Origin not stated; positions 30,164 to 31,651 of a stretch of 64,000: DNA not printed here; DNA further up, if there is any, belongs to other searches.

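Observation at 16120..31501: tRNA end-repair toolkit: Thg1-like enzyme, RNA ligase and phosphoesterase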

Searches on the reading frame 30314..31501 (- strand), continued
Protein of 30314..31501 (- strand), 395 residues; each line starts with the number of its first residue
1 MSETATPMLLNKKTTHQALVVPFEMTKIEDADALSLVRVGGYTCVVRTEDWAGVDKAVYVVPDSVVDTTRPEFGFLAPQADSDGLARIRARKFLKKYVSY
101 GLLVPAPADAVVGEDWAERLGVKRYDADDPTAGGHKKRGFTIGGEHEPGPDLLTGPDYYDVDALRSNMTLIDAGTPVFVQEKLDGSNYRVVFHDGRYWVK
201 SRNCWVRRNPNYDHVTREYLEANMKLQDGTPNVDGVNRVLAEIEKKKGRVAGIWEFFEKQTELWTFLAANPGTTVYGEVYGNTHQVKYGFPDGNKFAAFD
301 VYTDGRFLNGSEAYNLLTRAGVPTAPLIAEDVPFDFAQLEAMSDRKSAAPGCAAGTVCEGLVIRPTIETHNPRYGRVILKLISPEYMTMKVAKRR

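Call 105: predict_structure(alignment_id=A3)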
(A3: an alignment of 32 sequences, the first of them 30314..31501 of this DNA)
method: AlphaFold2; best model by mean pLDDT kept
length: 395 residues; sequences in the alignment: 32
mean_pLDDT: 89.9   pTM: 0.86
mean pLDDT of the five models: 89.9, 88.8, 88.2, 88.3, 88.1
residues with pLDDT >= 90: 325; 70-90: 34; 50-70: 10; < 50: 26
segments of 3 or more residues with pLDDT < 50: 1-12, 130-139, 392-395
pLDDT, mean of each block of 10 residues (from residue 1): 37 71 95 94 94 96 94 95 93 91 96 95 76 42 84 90 92 98 96 98 93 93 92 94 92 95 98 98 91 96 97 98 98 97 97 96 96 93 90 44
secondary structure, 60 per line:
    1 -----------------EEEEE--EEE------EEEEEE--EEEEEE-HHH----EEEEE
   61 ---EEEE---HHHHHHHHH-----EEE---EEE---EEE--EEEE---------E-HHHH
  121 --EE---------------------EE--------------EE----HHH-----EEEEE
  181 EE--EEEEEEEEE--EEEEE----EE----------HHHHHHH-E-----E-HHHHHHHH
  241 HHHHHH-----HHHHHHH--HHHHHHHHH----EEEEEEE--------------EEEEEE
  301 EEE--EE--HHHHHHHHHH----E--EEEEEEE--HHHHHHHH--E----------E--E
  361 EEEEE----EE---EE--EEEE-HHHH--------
elements in order: E18-22 E25-27 E34-39 E42-47 E56-60 E64-67 H71-79 E85-87 E91-93 E97-99 E102-105 H117-120 E176-182 E185-193 E196-200 H217-223 H233-246 H252-258 H261-269 E274-280 E295-303 H310-319 E327-333 H336-343 E360-365 E379-382 H384-387

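Call 107: fold_search(model_id=the predicted structure, library=pdb)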
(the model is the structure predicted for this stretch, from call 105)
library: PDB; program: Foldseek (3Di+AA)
matches with E <= 10: 333; with E <= 0.001: 37
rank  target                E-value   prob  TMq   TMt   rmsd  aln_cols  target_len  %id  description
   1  6vt4                  8.1e-19  1.00  0.59  0.67   8.3       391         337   22  Naegleria gruberi RNA ligase R149A mutant apo (released 2020-04-08)
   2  6vt1_A                1.3e-18  1.00  0.59  0.67   8.1       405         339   22  Naegleria gruberi RNA ligase D172A mutant apo (released 2020-04-08)
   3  6vt0                  2.2e-18  1.00  0.58  0.67   7.6       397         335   21  Naegleria gruberi RNA ligase K170A mutant apo (released 2020-04-08)
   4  6vt3                  2.7e-18  1.00  0.54  0.61   7.4       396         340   21  Naegleria gruberi RNA ligase K326A mutant apo (released 2020-04-08)
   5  6vt9                  7.3e-18  1.00  0.58  0.67   7.6       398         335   21  Naegleria gruberi RNA ligase E227A mutant with ATP and Mn (released 2020-04-08)
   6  6vt5                  7.7e-18  1.00  0.62  0.71   5.0       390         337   21  Naegleria gruberi RNA ligase R4a K121A mutant apo (released 2020-04-08)
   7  6vte                  9.6e-18  1.00  0.59  0.68   8.2       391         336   21  Naegleria gruberi RNA Ligase K170M mutant with AMP and Mn (released 2020-04-08)
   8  5cot                  1.3e-17  1.00  0.60  0.69   7.7       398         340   21  Structure and mechanism of a eukaryal nick-sealing RNA ligase (released 2015-10-28)
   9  6vtg_A                1.9e-17  1.00  0.60  0.68   8.4       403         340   20  Naegleria gruberi RNA ligase E227A mutant apo (released 2020-04-08)
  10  5cou                  2.1e-17  1.00  0.60  0.68   7.7       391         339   21  Structure and mechanism of a eukaryal nick-sealing RNA ligase K170M+ATP (released 2015-10-28)
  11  6vt8                  2.9e-17  1.00  0.59  0.68   8.2       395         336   21  Naegleria gruberi RNA ligase E312A mutant with AMP and Mn (released 2020-04-08)
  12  6vtf_A                3.2e-17  1.00  0.59  0.68   7.5       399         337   22  Naegleria gruberi RNA ligase with PPi (released 2020-04-08)
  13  6vtd                  3.8e-17  1.00  0.60  0.69   4.9       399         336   21  Naegleria gruberi RNA ligase R149A mutant with ATP and Mn (released 2020-04-08)
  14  2hvr_A                1.1e-07  1.00  0.35  0.43  12.5       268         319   16  Structure of T4 RNA Ligase 2 with Nicked 5'-Adenylated nucleic acid duplex containing a 3'-deoxyribonucleotide at the  (released 2006-10-17)
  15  2hvr_B                2.3e-07  1.00  0.35  0.43  12.3       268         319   14  Structure of T4 RNA Ligase 2 with Nicked 5'-Adenylated nucleic acid duplex containing a 3'-deoxyribonucleotide at the  (released 2006-10-17)
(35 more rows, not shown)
